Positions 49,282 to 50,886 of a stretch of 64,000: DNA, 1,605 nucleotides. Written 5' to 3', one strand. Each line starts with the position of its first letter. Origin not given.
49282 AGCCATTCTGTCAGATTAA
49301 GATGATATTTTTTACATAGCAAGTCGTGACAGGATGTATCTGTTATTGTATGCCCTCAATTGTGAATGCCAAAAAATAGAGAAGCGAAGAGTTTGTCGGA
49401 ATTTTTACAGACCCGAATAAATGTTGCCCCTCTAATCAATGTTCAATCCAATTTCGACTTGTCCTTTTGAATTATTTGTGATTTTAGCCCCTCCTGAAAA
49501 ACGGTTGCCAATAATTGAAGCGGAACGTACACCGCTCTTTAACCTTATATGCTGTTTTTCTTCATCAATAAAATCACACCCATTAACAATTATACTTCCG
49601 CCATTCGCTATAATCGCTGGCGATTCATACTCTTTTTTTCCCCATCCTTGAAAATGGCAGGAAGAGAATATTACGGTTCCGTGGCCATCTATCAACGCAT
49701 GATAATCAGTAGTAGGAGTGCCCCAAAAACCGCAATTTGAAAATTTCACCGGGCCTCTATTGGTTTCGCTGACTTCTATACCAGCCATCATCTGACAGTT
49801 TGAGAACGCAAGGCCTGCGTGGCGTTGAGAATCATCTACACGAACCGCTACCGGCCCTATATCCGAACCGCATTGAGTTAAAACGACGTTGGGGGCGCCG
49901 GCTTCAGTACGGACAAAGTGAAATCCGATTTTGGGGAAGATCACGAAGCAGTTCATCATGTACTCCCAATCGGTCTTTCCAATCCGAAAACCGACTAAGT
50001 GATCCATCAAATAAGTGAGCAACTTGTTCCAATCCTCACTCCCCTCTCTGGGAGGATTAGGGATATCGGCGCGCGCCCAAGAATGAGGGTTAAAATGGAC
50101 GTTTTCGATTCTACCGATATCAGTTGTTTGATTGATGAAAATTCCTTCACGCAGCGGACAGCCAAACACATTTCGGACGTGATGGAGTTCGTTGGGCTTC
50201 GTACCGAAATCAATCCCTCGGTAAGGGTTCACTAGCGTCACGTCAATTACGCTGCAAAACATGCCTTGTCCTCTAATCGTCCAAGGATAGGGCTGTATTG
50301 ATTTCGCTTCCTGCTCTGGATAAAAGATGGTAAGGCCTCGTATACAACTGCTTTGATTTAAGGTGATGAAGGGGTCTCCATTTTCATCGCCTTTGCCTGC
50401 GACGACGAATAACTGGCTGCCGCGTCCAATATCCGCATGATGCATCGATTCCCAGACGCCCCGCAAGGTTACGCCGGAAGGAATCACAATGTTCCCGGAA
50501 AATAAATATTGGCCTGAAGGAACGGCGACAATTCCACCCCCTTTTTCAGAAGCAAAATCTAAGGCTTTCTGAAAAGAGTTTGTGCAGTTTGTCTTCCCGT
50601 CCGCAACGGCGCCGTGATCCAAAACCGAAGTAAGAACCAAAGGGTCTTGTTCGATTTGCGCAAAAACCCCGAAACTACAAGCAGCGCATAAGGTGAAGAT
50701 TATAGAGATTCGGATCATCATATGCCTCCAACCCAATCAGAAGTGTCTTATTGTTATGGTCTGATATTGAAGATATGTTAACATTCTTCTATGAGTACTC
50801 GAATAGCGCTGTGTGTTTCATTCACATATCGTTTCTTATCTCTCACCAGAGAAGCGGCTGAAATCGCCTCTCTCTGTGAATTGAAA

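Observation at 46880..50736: Lower-GC block carrying a sensor HD-GYP and a beta-helix protein next to an S9 peptidase gene remnant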

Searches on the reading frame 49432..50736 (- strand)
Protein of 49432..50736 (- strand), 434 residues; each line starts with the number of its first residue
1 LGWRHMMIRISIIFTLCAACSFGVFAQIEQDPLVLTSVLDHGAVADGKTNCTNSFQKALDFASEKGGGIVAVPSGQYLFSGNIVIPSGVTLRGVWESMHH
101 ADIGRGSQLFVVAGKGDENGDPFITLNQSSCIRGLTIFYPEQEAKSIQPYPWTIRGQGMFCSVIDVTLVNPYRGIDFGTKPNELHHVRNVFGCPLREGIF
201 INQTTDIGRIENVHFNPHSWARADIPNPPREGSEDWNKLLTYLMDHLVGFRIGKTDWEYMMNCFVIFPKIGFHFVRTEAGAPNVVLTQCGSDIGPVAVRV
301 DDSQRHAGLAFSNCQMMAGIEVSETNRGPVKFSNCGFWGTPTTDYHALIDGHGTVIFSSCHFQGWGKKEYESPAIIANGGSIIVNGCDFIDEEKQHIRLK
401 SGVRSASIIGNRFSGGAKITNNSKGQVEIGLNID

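Call 4: search_protein_families(library=pfam, proteins=[window:49432-50736:-], max_evalue=0.01)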
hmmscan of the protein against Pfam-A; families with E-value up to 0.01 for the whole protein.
window:49432-50736:- (434 aa): 1 family
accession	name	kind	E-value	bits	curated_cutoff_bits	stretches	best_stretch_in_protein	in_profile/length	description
PF12708.12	Pect-lyase_RHGA_epim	-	8.5e-12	45.8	27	1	36-96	2-63/213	Rhamnogalacturonase A/epimerase, pectate lyase-like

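Call 29: search_solved_structures(query=window:49432-50736:-, max_evalue=1)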
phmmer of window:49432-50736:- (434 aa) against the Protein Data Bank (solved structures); distinct sequences matched with E-value up to 1: 13.
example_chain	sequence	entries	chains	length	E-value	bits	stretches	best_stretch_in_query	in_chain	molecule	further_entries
3jur_A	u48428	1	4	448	2.8e-06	29.7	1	36-91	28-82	Exo-poly-alpha-D-galacturonosidase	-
8xfq_A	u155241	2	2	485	0.00017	23.8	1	38-90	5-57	mannuronan 5-epimerase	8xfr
8ja4_A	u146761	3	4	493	0.00018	23.7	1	38-90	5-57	mannuronan 5-epimerase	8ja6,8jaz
4mxn_A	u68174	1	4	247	0.00044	22.4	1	41-92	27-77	Uncharacterized protein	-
4urr_A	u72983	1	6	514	0.0011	21.2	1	36-98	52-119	BIFUNCTIONAL TAIL PROTEIN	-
2vbe_A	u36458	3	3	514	0.0011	21.2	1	36-98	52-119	TAILSPIKE-PROTEIN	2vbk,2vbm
2pyg_A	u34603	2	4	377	0.0089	18.2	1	38-81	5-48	Poly(beta-D-mannuronate) C5 epimerase 4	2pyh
7c7d_A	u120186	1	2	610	0.013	17.6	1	30-101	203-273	alpha-1,3-glucanase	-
3zpp_A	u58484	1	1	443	0.019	17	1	35-86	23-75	CELL WALL SURFACE ANCHOR FAMILY PROTEIN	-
4mr0_A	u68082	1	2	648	0.05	15.7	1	36-86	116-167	Plasmin and fibronectin-binding protein A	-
2uve_A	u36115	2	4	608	0.054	15.6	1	24-91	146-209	EXOPOLYGALACTURONASE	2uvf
5lw3_A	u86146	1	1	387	0.061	15.4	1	38-84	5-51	Poly(beta-D-mannuronate) C5 epimerase 6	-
5olp_A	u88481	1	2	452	0.13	14.3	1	38-87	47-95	Pectate lyase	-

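Call 62: search_protein_families(library=ncbifam, proteins=[window:49432-50736:-], max_evalue=0.001)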
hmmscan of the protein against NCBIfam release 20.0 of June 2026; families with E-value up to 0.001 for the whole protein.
window:49432-50736:- (434 aa): 3 families
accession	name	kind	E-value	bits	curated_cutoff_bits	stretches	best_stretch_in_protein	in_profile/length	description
NF049898.1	RhamgalacuronBT4146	equivalog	4.8e-07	28.9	500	1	39-91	2-53/445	rhamnogalacturonidase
NF049899.1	RhamgalacuronBT4153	equivalog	1.4e-05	23.9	650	1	38-81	49-91/432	rhamnogalacturonidase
NF049892.1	AlphdgalacturondseBT4155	equivalog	0.00018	20.4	800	1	37-91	52-105/454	alpha-d-galacturonidase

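Call 63: predict_structure(protein=window:49432-50736:-)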
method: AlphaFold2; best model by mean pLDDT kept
length: 434 residues; sequences in the alignment: 1
mean_pLDDT: 42.0   pTM: 0.39
mean pLDDT of the five models: 42.0, 40.5, 33.9, 32.3, 28.3
residues with pLDDT >= 90: 0; 70-90: 74; 50-70: 51; < 50: 309
segments of 3 or more residues with pLDDT < 50: 1-297, 299-303, 365-370
pLDDT, mean of each block of 10 residues (from residue 1): 37 27 21 23 24 33 30 23 29 28 29 33 35 35 27 30 30 22 24 25 25 26 32 40 34 23 26 33 36 44 55 60 66 72 64 81 58 75 85 71 83 74 74 52
secondary structure, 60 per line:
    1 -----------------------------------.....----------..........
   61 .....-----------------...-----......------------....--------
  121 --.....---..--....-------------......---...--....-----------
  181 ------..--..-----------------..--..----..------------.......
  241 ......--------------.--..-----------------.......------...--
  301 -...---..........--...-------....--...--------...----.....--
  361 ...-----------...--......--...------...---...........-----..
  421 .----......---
elements in order: H36-40 H51-65 E83-85 H91-96 E109-112 E123-127 E135-138 E152-157 E161-163 E166-169 H234-246 E283-289 E296-298 E308-317 E320-322 E330-333 E336-338 E347-349 E354-358 E361-363 E375-377 E380-385 E388-390 E397-399 E403-413 E419-421 E426-431

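Call 67: search_protein_families(library=padloc, proteins=[window:49432-50736:-], max_evalue=0.01)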
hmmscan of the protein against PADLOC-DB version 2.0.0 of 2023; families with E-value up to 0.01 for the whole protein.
window:49432-50736:- (434 aa): 0 families

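Call 68: search_protein_families(library=phrogs, proteins=[window:49432-50736:-], max_evalue=0.01)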
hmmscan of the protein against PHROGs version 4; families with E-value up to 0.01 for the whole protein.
window:49432-50736:- (434 aa): 13 families
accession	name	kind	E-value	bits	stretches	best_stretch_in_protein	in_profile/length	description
phrog_2234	-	tail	2e-12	47.6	1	36-91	186-241/757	tail spike protein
phrog_7458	-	tail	3.6e-08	33.1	1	36-111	123-206/732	tail spike protein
phrog_14442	-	tail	6.9e-07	29.1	1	37-94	194-253/733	tail protein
phrog_31144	-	unknown function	0.00027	20.3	1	36-80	342-386/644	-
phrog_22811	-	tail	0.00035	20.5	1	28-93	5-72/549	tail spike protein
phrog_11699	-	tail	0.0019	18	1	45-95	61-110/553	minor tail protein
phrog_31370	-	unknown function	0.0022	17.8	1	23-92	41-109/510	-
phrog_31454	-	unknown function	0.0022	17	1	37-218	164-354/799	-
phrog_17212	-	connector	0.0024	17.4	1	35-95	141-200/631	pre-neck appendage protein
phrog_4775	-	connector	0.0026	16.8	1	35-93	133-186/876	pre-neck appendage protein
phrog_17959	-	unknown function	0.0059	16.6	0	36-89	33-83/503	-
phrog_27055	-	unknown function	0.0082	17.5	0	35-60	120-145/147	-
phrog_17312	-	tail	0.0089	15.3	0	41-106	300-362/792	tail protein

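Call 70: search_protein_representatives(protein=window:49432-50736:-)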
Query: 434 residues. Proteins with E-value up to 0.001 (for the whole library): 4007; up to 1e-10: 1884; up to 1e-30: 970. The best 150 are listed.
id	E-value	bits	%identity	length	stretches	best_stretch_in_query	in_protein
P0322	2.1e-152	524.6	56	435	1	10-433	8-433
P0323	4.3e-136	470.9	37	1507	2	41-429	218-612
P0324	2.5e-130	451.9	37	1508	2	35-433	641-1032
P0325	4.2e-127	441.2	38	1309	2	40-429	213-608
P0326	5.8e-127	440.8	51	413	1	45-433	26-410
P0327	6.6e-125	434.0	37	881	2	31-429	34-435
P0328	1.9e-124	432.4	38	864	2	37-421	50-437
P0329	1.1e-121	423.3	49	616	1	42-420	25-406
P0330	4.1e-121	421.4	36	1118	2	31-429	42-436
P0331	2.4e-118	412.3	35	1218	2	36-429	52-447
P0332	8.6e-117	407.2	51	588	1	40-432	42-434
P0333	2.5e-115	402.4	36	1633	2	31-425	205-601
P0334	7.6e-115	400.8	48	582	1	35-432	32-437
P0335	5.7e-113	394.6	49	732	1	36-433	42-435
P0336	7.9e-113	394.2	34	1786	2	36-425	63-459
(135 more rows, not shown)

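Call 72: search_solved_structures(query=A3, max_evalue=0.01)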
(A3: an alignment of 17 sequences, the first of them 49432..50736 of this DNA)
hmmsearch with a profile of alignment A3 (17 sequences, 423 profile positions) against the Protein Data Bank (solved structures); distinct sequences matched with E-value up to 0.01: 38.
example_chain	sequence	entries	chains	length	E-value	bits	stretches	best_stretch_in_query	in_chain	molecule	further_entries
3eqn_A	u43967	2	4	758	4.5e-15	58.6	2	24-90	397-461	Glucan 1,3-beta-glucosidase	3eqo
5m5z_A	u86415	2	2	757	1.2e-14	57.2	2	24-86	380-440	Beta-1,3-glucanase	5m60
8xfq_A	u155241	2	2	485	1.6e-13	53.5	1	27-89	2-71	mannuronan 5-epimerase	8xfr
8ja4_A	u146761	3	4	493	1.7e-13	53.5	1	27-89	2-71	mannuronan 5-epimerase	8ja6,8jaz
7chu_A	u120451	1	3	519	2.3e-12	49.7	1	24-86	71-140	Putative pectin lyase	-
5lw3_A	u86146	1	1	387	4.2e-12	48.9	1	27-99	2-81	Poly(beta-D-mannuronate) C5 epimerase 6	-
2pyg_A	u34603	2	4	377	2.3e-11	46.4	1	27-89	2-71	Poly(beta-D-mannuronate) C5 epimerase 4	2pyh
4mr0_A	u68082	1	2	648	2.3e-10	43.2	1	21-83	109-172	Plasmin and fibronectin-binding protein A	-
3zpp_A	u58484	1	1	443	6.1e-10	41.7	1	24-83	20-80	CELL WALL SURFACE ANCHOR FAMILY PROTEIN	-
2vbe_A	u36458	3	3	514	8.9e-10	41.2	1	19-103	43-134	TAILSPIKE-PROTEIN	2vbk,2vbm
7c7d_A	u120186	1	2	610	9e-10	41.2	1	18-90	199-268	alpha-1,3-glucanase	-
3jur_A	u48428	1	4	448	1.1e-09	40.9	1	21-106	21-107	Exo-poly-alpha-D-galacturonosidase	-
4urr_A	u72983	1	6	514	1.4e-09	40.6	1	19-103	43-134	BIFUNCTIONAL TAIL PROTEIN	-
7sg7_A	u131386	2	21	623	1.6e-09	40.4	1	19-102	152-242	Gene 14 protein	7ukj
5olp_A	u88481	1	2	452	6.1e-09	38.4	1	25-73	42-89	Pectate lyase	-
9ozd_A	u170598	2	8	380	5.5e-06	28.7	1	26-84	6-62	Polysaccharide lyase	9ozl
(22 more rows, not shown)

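Call 84: predict_structure(alignment_id=A3)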
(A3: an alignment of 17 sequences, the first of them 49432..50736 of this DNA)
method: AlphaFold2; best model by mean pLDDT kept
length: 434 residues; sequences in the alignment: 17
mean_pLDDT: 91.9   pTM: 0.88
mean pLDDT of the five models: 91.9, 91.8, 91.6, 91.4, 90.8
residues with pLDDT >= 90: 352; 70-90: 49; 50-70: 24; < 50: 9
segments of 3 or more residues with pLDDT < 50: 21-29
pLDDT, mean of each block of 10 residues (from residue 1): 70 67 45 89 97 99 97 97 98 81 83 97 98 96 95 98 97 98 96 98 95 95 81 94 98 96 98 98 98 95 97 96 98 93 88 97 72 91 97 92 98 94 96 92
secondary structure, 60 per line:
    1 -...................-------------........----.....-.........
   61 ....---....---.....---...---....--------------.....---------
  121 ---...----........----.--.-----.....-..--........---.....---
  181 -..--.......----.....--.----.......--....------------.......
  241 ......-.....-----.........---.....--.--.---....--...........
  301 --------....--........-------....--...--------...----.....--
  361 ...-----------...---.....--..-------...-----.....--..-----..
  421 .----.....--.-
elements in order: H2-20 E34-37 H38-41 E46-50 H52-64 E68-71 E75-79 E83-85 E89-92 E107-111 E124-126 E131-138 E152-156 E162-169 E173-177 E186-192 E197-201 E209-215 H218-221 H234-246 E248-252 E258-266 E270-274 E284-287 E290-300 E309-312 E315-322 E330-333 E336-338 E347-349 E354-358 E361-363 E375-377 E381-385 E397-399 E405-409 E419-421 E426-430

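Call 86: fold_search(model_id=the predicted structure, library=pdb)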
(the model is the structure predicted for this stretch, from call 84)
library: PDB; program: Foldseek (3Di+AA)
matches with E <= 10: 514; with E <= 0.001: 141
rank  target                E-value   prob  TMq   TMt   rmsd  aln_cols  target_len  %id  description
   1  2pyh_B                1.5e-08  1.00  0.51  0.58   7.5       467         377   12  Azotobacter vinelandii Mannuronan C-5 epimerase AlgE4 A-module complexed with mannuronan trisaccharide (released 2008-05-27)
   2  2pyg_A                2.1e-08  1.00  0.54  0.62   6.4       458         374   14  Azotobacter vinelandii Mannuronan C-5 epimerase AlgE4 A-module (released 2008-05-27)
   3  4urr_B                7.5e-08  1.00  0.46  0.41  10.2       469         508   15  Tailspike protein of Sf6 bacteriophage bound to Shigella flexneri O- antigen octasaccharide fragment (released 2015-07-15)
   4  4urr_A                8.5e-08  1.00  0.44  0.39  10.7       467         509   14  Tailspike protein of Sf6 bacteriophage bound to Shigella flexneri O- antigen octasaccharide fragment (released 2015-07-15)
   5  5lw3                  9.8e-08  1.00  0.52  0.58   7.2       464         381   13  Azotobacter vinelandii Mannuronan C-5 epimerase AlgE6 A-module (released 2017-10-25)
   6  2pyg_B                1.2e-07  1.00  0.44  0.50   8.9       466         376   13  Azotobacter vinelandii Mannuronan C-5 epimerase AlgE4 A-module (released 2008-05-27)
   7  2vbm_A                1.2e-07  1.00  0.46  0.40  10.1       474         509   14  Tailspike protein of bacteriophage Sf6 complexed with tetrasaccharide (released 2008-04-22)
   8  7chu_A                1.2e-07  1.00  0.33  0.29  11.1       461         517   15  Geobacillus virus E2 - ORF18 (released 2021-04-14)
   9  2vbe                  1.5e-07  1.00  0.45  0.40  10.1       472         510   15  Tailspike protein of bacteriophage Sf6 (released 2008-04-22)
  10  3zpp                  3.4e-07  1.00  0.32  0.33  13.4       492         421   15  Structure of the Streptococcus pneumoniae surface protein and adhesin PfbA (released 2013-05-29)
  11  2pyh_A                6.3e-07  1.00  0.45  0.51   9.3       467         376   13  Azotobacter vinelandii Mannuronan C-5 epimerase AlgE4 A-module complexed with mannuronan trisaccharide (released 2008-05-27)
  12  2vbk                  7.6e-07  1.00  0.44  0.39  10.3       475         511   14  NATIVE TAILSPIKE PROTEIN OF BACTERIOPHAGE SF6 (released 2008-04-01)
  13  4mr0_A                1.1e-06  1.00  0.42  0.40  10.4       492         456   13  Crystal structure of PfbA, a surface adhesin of Streptococcus pneumoniae (released 2014-02-05)
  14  3gq8                  2.1e-06  1.00  0.63  0.46   7.6       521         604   14  Crystal Structure of the Bacteriophage phi29 gene product 12 N-terminal fragment in complex with 2-(N-cyclohexylamino)et (released 2009-05-26)
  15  3suc                  3.1e-06  1.00  0.58  0.34   8.7       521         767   13  Crystal structure of the pre-mature bacteriophage phi29 gene product 12 (released 2011-08-03)
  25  9ozd_C                8.5e-06  1.00  0.30  0.33  13.3       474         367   11  Crystal structure of the polysaccharide lyase RbmB from Vibrio cholerae bound to Vibrio Polysaccharide (released 2026-03-11)
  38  3jur_A                1.9e-05  1.00  0.38  0.37  12.4       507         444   12  The crystal structure of a hyperthermoactive Exopolygalacturonase from Thermotoga maritima (released 2009-11-17)
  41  9ozd_A                2.1e-05  1.00  0.33  0.37  12.9       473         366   12  Crystal structure of the polysaccharide lyase RbmB from Vibrio cholerae bound to Vibrio Polysaccharide (released 2026-03-11)
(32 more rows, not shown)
